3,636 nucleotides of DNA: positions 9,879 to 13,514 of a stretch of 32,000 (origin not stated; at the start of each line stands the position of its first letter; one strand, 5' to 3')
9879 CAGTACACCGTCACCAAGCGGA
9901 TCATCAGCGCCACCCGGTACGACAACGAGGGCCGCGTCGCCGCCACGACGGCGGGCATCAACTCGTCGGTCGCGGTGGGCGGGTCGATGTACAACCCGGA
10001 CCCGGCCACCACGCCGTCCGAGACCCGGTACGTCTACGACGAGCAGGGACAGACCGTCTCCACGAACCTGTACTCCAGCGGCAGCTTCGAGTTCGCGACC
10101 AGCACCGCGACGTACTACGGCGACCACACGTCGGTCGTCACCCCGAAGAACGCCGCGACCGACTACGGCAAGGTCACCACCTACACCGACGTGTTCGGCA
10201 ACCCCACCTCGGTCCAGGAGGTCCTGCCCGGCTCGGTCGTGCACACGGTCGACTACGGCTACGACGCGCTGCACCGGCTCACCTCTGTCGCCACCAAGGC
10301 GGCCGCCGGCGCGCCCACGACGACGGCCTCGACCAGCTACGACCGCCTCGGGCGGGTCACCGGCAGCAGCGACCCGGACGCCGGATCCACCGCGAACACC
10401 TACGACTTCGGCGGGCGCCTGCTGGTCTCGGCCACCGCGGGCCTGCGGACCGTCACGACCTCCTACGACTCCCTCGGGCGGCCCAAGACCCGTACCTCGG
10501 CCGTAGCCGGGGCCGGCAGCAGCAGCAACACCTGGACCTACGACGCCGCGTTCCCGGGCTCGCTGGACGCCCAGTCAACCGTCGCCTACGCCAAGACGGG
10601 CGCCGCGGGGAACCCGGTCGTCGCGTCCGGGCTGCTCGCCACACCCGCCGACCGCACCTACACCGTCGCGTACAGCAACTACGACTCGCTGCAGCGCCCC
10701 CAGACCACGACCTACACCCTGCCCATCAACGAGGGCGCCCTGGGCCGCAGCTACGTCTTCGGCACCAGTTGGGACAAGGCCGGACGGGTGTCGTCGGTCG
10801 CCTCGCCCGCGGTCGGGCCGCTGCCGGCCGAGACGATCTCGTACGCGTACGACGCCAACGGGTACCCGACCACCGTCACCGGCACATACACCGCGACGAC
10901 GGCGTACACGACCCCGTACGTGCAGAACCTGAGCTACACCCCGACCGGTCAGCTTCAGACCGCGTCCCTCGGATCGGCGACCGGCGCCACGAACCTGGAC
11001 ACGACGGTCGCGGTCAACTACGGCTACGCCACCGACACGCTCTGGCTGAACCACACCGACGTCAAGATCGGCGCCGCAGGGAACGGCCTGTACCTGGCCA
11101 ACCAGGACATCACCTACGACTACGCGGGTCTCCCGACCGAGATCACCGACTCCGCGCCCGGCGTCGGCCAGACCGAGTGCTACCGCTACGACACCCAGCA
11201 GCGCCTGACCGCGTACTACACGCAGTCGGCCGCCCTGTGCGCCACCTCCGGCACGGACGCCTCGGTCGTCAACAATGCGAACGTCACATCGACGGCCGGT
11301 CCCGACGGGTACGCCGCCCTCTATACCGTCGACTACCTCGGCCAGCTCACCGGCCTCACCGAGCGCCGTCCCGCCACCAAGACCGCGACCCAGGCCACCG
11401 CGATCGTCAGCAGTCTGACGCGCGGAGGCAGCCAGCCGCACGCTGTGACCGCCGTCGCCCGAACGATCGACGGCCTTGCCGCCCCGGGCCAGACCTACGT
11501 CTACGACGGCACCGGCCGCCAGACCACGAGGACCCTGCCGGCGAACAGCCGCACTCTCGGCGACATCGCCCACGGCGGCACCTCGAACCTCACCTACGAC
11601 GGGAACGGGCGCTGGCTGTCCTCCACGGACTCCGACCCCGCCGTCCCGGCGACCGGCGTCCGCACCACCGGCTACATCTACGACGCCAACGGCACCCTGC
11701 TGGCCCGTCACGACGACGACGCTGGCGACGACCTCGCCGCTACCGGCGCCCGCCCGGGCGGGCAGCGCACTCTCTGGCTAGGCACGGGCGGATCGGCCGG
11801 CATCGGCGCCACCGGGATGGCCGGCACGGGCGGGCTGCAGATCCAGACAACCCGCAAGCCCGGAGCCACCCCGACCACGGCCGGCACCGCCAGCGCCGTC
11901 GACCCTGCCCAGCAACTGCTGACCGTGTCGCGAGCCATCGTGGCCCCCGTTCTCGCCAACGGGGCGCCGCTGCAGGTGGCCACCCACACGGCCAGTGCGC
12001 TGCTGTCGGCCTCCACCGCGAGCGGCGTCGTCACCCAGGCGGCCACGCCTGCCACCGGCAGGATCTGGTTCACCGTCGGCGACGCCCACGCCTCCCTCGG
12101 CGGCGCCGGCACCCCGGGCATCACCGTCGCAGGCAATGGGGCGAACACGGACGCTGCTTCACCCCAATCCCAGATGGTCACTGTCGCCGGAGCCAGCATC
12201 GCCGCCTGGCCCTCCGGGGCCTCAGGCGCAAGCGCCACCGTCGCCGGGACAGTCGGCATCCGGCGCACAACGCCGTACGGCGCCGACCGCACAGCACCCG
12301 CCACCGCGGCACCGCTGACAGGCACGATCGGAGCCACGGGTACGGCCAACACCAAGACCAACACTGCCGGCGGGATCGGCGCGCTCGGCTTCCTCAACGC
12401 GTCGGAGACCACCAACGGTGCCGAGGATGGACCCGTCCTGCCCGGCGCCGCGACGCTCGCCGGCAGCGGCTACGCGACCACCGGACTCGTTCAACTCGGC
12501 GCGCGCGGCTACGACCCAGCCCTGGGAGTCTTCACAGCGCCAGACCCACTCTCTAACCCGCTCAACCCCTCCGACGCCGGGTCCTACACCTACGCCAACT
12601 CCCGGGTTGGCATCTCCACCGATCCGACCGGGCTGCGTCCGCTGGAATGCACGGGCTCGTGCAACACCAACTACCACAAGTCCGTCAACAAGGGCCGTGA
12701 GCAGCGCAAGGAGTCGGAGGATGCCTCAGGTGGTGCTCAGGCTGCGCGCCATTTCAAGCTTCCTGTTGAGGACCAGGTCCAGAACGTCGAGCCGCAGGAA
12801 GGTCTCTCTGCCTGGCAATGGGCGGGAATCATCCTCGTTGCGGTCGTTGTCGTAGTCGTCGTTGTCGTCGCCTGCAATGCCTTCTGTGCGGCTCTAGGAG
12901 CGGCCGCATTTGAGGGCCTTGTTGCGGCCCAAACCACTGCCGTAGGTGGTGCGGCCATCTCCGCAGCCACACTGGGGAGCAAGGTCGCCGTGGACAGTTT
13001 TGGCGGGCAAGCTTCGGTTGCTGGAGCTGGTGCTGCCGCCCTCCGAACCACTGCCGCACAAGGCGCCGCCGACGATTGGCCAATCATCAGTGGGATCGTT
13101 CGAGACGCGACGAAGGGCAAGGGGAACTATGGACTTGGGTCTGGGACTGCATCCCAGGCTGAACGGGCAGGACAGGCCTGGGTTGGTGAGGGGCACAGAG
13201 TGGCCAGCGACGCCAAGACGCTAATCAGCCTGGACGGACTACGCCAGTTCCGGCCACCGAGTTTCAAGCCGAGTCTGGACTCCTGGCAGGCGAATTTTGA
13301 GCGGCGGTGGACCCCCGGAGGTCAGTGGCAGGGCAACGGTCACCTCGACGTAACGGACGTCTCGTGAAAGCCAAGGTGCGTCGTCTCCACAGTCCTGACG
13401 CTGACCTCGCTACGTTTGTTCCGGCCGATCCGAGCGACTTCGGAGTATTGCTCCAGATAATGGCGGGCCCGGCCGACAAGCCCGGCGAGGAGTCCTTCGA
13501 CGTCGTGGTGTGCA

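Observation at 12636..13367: Toxin tip with unusual architecture: poly-valine/Gly-Ala hydrophobic segment plus an unrecognised terminal domain, with a sharp GC and codon break at DPTGL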

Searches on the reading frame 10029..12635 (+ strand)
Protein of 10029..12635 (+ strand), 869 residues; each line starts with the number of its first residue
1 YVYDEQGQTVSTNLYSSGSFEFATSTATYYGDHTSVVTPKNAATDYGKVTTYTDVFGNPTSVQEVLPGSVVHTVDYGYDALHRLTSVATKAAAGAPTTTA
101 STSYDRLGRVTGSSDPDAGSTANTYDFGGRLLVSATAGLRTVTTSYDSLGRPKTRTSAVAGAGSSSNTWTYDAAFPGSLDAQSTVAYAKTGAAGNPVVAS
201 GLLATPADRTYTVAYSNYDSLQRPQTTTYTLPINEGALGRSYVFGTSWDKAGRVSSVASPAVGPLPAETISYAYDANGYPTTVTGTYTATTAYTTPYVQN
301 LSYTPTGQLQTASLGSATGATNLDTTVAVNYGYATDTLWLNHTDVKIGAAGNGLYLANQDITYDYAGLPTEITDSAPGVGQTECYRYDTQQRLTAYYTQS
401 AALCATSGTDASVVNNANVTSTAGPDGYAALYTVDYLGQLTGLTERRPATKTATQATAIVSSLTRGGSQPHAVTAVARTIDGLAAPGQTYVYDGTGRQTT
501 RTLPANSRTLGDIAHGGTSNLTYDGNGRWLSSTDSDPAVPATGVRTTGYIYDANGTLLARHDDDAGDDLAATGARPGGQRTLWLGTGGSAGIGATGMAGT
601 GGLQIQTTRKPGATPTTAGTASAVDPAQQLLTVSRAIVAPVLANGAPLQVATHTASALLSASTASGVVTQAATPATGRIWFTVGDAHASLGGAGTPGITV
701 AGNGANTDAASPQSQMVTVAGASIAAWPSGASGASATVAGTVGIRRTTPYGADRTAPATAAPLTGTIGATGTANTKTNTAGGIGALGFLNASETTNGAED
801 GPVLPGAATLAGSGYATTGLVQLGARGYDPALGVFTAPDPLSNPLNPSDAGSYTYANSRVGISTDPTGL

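Call 65: find_homologous_proteins(query=window:10029-12635:+, max_evalue=1e-10)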
Query window:10029-12635:+ (869 aa): 9 proteins with E <= 1e-10 among 8000 candidates.
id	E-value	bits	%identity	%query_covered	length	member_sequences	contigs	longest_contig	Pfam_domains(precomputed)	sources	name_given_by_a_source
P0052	2.0e-26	111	31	62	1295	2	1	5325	PF05593.20,PF22322.2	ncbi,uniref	ncbi:RHS repeat domain-containing protein, partial [Kitasatospora phosalacinea]|uniref:RHS repeat do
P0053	2.2e-25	107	31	67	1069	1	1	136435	PF05593.20,PF25023.2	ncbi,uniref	ncbi:hypothetical protein GCM10022419_106270 [Nonomuraea rosea]|uniref:Teneurin-like YD-shell domain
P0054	5.1e-22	96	29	67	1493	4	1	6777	PF07591.16,PF05593.20,PF05203.22,PF25023.2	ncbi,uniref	ncbi:polymorphic toxin-type HINT domain-containing protein [Nonomuraea maheshkhaliensis]|uniref:poly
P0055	2.9e-21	94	30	59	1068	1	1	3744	PF05593.20,PF25023.2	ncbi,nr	ncbi:MAG: hypothetical protein L0Y54_23625, partial [Sporichthyaceae bacterium]|nr:hypothetical prot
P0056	5.9e-17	80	29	61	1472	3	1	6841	PF07591.16,PF05593.20,PF25023.2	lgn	-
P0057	1.7e-16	78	29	64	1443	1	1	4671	PF07591.16,PF05593.20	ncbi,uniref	ncbi:polymorphic toxin-type HINT domain-containing protein, partial [Kitasatospora phosalacinea]|uni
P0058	3.7e-14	70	30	10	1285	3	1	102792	PF05593.20,PF25023.2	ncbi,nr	ncbi:MAG: hypothetical protein OT477_12480 [Chloroflexi bacterium]|nr:hypothetical protein [Chlorofl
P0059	9.1e-13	66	28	61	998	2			PF05593.20,PF25023.2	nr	nr:RHS repeat-associated core domain-containing protein [Streptomyces sp. SID3343]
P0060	5.1e-12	63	29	28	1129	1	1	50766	PF05593.20,PF25023.2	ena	-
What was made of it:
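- On RHS/YD-repeat polymorphic toxin: RHS homologues from Kitasatospora and Nonomuraea match at E = 2e-26 (call 65).
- Closest known: WapA of Bacillus subtilis and TcB-TcC. Different: The closest RHS cores are only about 30% identical (call 65).
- Tried and rejected: The nearest cores are only about 30% identical (call 65), so this was not possible.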

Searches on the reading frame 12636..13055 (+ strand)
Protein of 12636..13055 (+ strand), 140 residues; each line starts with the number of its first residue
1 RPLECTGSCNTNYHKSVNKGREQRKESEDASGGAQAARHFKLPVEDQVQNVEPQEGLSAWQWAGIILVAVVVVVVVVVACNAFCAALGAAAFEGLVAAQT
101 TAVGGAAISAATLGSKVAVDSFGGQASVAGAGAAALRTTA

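Call 29: find_homologous_proteins(query=window:12636-13055:+, max_evalue=0.01)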
Query window:12636-13055:+: 965 candidates shared short words with the query, none scored E <= 0.01.
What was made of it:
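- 12636..12809 (+): Tip residues 1-58: a charged, hydrophilic linker predicted to be disordered. No homologues (call 29).
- On Named pre-toxin modules (PT-TG, PT-HINT, PT-VENN): There are no homologues at all (call 29).
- The first 140 aa of the tip have no homologue at E <= 0.01 among 5.8 billion proteins (call 29). The segment has no conservation and no family (call 29).
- Tried and rejected: A search of 5.8 billion proteins with tip residues 1-140 gave no hit (call 29).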

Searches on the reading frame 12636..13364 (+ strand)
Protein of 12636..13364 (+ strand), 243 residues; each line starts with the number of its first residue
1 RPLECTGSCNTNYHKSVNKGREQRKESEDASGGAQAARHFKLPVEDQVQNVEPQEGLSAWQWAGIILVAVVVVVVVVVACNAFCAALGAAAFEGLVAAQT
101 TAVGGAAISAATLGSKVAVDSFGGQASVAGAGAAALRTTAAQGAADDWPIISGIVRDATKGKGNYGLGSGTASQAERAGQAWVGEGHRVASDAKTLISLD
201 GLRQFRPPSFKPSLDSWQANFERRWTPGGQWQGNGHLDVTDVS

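Call 7: search_protein_families(library=pfam, proteins=[window:12636-13364:+], max_evalue=1)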
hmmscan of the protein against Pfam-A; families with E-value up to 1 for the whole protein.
window:12636-13364:+ (243 aa): 1 family
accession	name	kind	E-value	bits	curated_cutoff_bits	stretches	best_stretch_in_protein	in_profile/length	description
PF20088.4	DUF6480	-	0.028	14.7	25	1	43-78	31-69/78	Family of unknown function (DUF6480)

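Call 8: search_protein_families(library=ncbifam, proteins=[window:12636-13364:+], max_evalue=1)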
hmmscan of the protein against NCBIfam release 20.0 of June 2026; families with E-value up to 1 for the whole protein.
window:12636-13364:+ (243 aa): 1 family
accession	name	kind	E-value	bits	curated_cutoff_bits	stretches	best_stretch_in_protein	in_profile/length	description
TIGR04407.1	LptF_YjgP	equivalog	0.097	11.4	230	1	56-106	91-141/347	LPS export ABC transporter permease LptF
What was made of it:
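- Tried and rejected: Pfam and NCBIfam on the tip gave only sub-threshold noise: DUF6480 at E = 0.028 and LptF at E = 0.097 (calls 7, 8).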

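Call 9: find_homologous_proteins(query=window:12636-13364:+, max_evalue=0.001)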
Query window:12636-13364:+ (243 aa): 51 proteins with E <= 0.001 among 8000 candidates.
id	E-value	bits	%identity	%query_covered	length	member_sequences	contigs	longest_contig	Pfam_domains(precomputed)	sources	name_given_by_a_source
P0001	2.6e-47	179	76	43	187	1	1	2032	-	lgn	-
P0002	2.3e-45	173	77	40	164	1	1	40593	-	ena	-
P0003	8.4e-44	168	75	41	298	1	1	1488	-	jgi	jgi:RHS repeat-associated protein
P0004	2.1e-43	167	85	35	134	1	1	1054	-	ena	-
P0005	1.2e-40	158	68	40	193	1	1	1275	-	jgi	jgi:hypothetical protein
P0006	6.6e-39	152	65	43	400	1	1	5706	PF21725.4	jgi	jgi:hypothetical protein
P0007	1.5e-37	147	69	36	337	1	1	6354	PF25023.2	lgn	-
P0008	6.0e-37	145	68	39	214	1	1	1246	-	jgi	jgi:hypothetical protein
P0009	6.1e-37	145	66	44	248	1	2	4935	-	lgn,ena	-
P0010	8.2e-37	145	72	39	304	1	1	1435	PF25547.2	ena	-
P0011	1.5e-36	144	62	50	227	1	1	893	-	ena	-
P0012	1.6e-36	144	65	43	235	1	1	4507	-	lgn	-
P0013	1.9e-36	144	59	49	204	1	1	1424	-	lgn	-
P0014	4.6e-36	143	64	43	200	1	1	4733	-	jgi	jgi:hypothetical protein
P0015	2.2e-35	140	66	43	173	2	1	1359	-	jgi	jgi:hypothetical protein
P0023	3.1e-33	133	68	38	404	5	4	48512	-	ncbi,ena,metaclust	metaclust:\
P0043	2.5e-27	114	65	36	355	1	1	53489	-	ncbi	-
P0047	6.3e-25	106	63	36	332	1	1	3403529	-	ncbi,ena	-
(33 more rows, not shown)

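Call 10: search_solved_structures(query=window:12636-13364:+, max_evalue=10)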
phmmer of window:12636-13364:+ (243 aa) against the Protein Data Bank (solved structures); distinct sequences matched with E-value up to 10: 3.
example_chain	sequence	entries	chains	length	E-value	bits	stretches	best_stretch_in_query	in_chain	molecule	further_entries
4g6c_A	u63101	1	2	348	0.66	12.6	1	31-85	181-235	Beta-hexosaminidase 1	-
4gnv_A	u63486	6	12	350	0.67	12.6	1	31-85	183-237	Beta-hexosaminidase 1 | Beta-hexosaminidase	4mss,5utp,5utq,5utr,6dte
8fjs_A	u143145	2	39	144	1.5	11.5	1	55-131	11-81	Pilin_N domain-containing protein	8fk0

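Call 42: find_encoding_contigs(protein=P0002, flank=4000, max_places=1)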
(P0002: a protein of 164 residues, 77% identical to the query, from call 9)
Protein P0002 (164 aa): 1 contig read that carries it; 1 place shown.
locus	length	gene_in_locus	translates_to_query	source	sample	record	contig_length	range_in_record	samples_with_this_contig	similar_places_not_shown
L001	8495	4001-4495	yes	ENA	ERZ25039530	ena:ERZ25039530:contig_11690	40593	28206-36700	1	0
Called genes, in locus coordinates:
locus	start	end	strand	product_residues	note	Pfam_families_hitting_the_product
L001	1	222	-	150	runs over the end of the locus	-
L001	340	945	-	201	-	PF01494:FAD_binding_3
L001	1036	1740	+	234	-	PF00440:TetR_N, PF02909:TetR_C_1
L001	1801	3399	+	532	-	PF25023:TEN_YD-shell (faint)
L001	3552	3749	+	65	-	-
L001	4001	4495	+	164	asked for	-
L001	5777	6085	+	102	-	-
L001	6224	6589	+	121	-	PF25857:DUF7957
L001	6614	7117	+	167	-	-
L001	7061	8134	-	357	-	PF13011:LZ_Tnp_IS481, PF13384:HTH_23 (faint), PF13518:HTH_28, PF13551:HTH_29 (faint), PF13565:HTH_32, PF00665:rve, PF13683:rve_3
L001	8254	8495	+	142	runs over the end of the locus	-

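Call 43: find_encoding_contigs(protein=P0023, flank=4000, max_places=1)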
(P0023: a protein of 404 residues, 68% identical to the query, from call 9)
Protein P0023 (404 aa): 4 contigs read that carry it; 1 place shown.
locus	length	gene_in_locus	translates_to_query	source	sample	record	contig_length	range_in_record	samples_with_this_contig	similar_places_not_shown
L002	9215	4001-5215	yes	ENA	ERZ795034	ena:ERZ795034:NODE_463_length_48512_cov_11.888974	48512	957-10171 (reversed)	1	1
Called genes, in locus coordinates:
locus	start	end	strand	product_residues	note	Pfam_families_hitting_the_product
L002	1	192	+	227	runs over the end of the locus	PF00005:ABC_tran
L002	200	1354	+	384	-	PF12704:MacB_PCD, PF02687:FtsX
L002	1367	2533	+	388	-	PF12704:MacB_PCD, PF02687:FtsX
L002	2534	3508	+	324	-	-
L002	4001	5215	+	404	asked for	-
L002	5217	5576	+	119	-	PF15586:Imm8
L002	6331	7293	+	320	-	-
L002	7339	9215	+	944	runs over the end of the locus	?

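Call 44: find_encoding_contigs(protein=P0043, flank=4000, max_places=1)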
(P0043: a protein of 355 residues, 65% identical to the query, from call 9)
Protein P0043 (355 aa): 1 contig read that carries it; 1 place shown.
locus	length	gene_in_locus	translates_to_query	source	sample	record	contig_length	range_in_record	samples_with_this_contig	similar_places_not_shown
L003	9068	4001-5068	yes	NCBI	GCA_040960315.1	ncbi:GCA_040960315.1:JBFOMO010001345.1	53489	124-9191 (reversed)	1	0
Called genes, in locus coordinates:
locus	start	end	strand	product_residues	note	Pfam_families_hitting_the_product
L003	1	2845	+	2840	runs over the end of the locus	PF00526:Dicty_CTDC, PF25023:TEN_YD-shell (faint), PF05593:RHS_repeat (weak), PF00545:Ribonuclease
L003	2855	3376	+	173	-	PF01337:Barstar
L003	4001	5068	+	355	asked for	-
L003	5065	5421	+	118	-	PF15586:Imm8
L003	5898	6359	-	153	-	PF13560:HTH_31, PF01381:HTH_3, PF12844:HTH_19 (weak)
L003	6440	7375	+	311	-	PF01807:Zn_ribbon_DnaG, PF08275:DNAG_N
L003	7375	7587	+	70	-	PF00589:Phage_integrase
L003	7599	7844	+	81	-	-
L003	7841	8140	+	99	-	PF05016:ParE_toxin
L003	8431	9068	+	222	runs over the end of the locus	-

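Call 45: find_encoding_contigs(protein=P0047, flank=4000, max_places=1)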
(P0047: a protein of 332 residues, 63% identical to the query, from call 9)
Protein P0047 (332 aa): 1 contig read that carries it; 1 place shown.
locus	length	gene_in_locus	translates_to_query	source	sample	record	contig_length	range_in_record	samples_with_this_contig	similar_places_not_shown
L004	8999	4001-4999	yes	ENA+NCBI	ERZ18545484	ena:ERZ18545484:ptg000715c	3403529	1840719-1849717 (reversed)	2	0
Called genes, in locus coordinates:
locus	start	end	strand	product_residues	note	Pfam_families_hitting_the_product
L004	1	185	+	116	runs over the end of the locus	-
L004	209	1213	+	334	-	-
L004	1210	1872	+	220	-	-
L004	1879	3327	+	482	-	PF12639:Colicin-DNase, PF14414:WHH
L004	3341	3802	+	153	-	PF14567:SUKH_5, PF09346:SMI1_KNR4, PF14568:SUKH_6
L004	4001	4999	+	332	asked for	-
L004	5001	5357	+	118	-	PF15586:Imm8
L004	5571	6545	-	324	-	PF13936:HTH_38, PF00665:rve (weak)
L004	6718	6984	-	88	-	-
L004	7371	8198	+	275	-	PF05013:FGase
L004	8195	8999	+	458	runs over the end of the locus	PF01979:Amidohydro_1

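Call 67: predict_structure(alignment_id=A2)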
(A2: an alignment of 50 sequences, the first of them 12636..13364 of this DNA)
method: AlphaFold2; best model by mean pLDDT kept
length: 243 residues; sequences in the alignment: 50
mean_pLDDT: 74.2   pTM: 0.46
mean pLDDT of the five models: 74.2, 74.2, 74.1, 74.0, 73.4
residues with pLDDT >= 90: 106; 70-90: 28; 50-70: 61; < 50: 48
segments of 3 or more residues with pLDDT < 50: 7-9, 18-39, 112-118, 120-128
pLDDT, mean of each block of 10 residues (from residue 1): 50 49 45 44 50 71 93 93 83 62 53 46 46 55 74 91 91 96 97 98 98 97 96 96 90
secondary structure, 60 per line:
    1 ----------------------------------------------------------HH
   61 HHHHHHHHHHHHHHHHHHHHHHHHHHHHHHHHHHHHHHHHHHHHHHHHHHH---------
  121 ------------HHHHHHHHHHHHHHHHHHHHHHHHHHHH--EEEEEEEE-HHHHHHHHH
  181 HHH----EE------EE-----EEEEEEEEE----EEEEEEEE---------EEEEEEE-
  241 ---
elements in order: H59-111 H133-160 E163-170 H172-183 E203-211 E216-223 E233-239
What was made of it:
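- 12636..12809 (+): AF2 pLDDT 44-50 with no secondary structure (call 67).
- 12810..12968 (+): Tip residues 59-111: one long predicted helix. Residues 59-89 (nt 12810-12902) are membrane-grade hydrophobic. AF2 helix 59-111, pLDDT 93 over residues 61-80 (call 67).
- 12969..13052 (+): Tip residues 112-139: an Ala/Gly-rich flexible segment. AF2 pLDDT below 50 over 112-128 (call 67).
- Checked: AlphaFold2 draws one continuous helix, residues 59-111 (call 67).
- A 58-aa disordered linker lies between the cleavage site and the helix (call 67).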
